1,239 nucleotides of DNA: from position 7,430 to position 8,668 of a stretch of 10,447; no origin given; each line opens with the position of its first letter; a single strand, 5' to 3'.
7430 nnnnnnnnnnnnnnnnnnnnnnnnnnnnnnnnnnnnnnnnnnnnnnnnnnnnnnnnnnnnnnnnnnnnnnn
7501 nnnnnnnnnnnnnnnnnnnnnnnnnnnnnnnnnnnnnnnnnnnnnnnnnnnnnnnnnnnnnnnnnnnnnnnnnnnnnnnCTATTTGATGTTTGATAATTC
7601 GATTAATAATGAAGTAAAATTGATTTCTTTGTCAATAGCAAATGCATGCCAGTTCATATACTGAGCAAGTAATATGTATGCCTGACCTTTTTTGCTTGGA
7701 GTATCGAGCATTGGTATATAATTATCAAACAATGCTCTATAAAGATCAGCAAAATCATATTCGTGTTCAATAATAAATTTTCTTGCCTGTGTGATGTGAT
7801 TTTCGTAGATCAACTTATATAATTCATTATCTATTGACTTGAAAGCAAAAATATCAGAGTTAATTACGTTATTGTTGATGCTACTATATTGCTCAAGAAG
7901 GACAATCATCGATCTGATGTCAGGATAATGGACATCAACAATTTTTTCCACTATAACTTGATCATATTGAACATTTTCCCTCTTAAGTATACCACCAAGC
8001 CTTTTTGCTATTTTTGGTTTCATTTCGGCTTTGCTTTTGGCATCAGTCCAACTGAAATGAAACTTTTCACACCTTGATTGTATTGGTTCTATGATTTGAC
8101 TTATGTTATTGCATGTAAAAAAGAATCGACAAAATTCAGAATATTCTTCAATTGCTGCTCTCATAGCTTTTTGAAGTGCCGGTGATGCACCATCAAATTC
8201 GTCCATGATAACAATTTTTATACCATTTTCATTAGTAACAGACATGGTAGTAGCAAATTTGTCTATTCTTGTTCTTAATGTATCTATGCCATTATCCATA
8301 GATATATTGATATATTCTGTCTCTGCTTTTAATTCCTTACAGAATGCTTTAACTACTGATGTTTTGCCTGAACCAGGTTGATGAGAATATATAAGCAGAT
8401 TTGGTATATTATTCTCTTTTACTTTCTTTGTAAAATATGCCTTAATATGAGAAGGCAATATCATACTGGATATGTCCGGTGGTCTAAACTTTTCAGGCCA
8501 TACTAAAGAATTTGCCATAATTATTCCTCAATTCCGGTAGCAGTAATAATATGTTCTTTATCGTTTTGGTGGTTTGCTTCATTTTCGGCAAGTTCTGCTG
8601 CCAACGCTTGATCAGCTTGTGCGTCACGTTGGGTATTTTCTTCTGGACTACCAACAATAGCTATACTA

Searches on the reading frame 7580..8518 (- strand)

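Call 12: search_protein_families(library=phrogs, proteins=[window:7580-8518:-], max_evalue=0.001)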
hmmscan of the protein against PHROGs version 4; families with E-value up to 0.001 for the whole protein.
window:7580-8518:- (312 aa): 3 families
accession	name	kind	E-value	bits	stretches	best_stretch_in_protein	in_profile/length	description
phrog_168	-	DNA, RNA and nucleotide metabolism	1.4e-78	265.7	1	2-309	6-308/314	clamp loader of DNA polymerase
phrog_5846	-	DNA, RNA and nucleotide metabolism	2e-22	81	1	9-217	8-208/380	clamp loader of DNA polymerase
phrog_11838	-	DNA, RNA and nucleotide metabolism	4.2e-17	63.4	1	3-294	3-292/420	clamp loader of DNA polymerase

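Call 13: search_protein_families(library=pfam, proteins=[window:7580-8518:-], max_evalue=0.01)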
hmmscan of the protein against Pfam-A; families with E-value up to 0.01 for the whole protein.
window:7580-8518:- (312 aa): 9 families
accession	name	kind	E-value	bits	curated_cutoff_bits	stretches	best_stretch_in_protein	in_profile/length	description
PF00004.35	AAA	-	6e-11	43.3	21.2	1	47-153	6-126/131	ATPase family associated with various cellular activities (AAA)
PF13177.12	DNA_pol3_delta2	-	6.1e-06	26.8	27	1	31-156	61-158/161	DNA polymerase III, delta subunit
PF21328.3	Gp44_lid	-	6.6e-05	23.4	27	1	164-223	3-61/63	Sliding-clamp-loader large subunit, AAA+ ATPase lid domain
PF07728.20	AAA_5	-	8.9e-05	23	22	1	47-125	7-92/139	AAA domain (dynein-related subfamily)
PF06414.18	Zeta_toxin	-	0.00015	21.7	22.3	1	28-92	4-65/199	Zeta toxin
PF13173.12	AAA_14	-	0.00033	21.1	27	1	50-147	13-108/129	AAA domain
PF25361.1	AAA_lid_RFC1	-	0.0013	18.5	34.9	1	169-216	3-50/59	RFC1-like, AAA+ ATPase lid domain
PF07726.17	AAA_3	-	0.0046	17.3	27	1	45-126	5-89/131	ATPase family associated with various cellular activities (AAA)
PF01443.25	Viral_helicase1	-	0.0079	16.5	21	0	48-111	7-71/228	Viral superfamily 1 RNA helicase core domain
